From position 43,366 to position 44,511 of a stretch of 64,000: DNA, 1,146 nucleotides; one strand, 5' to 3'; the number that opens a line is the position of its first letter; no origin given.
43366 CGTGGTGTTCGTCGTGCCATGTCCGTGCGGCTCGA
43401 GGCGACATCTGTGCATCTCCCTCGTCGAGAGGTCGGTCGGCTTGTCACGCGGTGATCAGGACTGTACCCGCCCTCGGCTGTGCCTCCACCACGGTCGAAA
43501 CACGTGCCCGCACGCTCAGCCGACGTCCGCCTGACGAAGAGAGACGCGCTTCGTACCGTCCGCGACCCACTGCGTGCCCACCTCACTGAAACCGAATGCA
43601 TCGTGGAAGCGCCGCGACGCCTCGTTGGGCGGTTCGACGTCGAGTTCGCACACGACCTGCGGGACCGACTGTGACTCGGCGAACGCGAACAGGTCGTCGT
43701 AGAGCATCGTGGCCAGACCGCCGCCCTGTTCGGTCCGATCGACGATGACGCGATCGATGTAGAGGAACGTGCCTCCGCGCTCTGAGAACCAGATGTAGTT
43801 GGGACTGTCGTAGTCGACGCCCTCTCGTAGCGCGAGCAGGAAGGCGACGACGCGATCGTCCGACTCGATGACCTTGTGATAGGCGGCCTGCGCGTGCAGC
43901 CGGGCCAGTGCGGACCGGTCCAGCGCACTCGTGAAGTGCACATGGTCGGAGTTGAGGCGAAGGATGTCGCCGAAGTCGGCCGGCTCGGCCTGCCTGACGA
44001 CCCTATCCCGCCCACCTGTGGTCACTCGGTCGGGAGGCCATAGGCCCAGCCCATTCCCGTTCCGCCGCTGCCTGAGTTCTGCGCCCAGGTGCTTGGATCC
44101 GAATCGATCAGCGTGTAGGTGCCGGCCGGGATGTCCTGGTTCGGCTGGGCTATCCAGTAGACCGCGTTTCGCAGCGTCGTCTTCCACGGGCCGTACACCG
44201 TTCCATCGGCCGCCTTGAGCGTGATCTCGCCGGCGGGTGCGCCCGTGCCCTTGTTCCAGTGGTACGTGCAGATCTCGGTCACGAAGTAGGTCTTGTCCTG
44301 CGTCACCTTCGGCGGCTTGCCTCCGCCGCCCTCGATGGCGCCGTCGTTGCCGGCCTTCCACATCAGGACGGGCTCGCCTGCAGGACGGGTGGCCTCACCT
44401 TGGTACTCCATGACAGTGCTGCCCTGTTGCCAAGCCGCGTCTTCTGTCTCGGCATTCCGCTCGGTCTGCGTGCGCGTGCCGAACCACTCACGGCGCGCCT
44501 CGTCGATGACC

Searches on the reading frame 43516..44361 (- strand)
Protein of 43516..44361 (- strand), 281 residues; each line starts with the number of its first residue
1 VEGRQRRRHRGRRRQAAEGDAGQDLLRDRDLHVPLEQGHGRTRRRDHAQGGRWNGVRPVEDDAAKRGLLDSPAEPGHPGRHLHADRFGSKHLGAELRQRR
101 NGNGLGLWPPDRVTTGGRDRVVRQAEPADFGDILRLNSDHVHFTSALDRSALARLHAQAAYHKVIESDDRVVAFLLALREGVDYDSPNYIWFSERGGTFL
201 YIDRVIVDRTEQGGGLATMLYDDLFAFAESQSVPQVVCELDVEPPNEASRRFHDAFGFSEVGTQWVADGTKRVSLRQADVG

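Call 55: search_protein_families(library=pfam, proteins=[window:43516-44361:-], max_evalue=0.00001)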
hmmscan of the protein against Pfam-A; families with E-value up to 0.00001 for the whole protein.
window:43516-44361:- (281 aa): 1 family
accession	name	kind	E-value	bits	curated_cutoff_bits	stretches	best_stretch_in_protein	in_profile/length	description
PF00583.31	Acetyltransf_1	-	4.2e-12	46.8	20.7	1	151-258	24-116/116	Acetyltransferase (GNAT) family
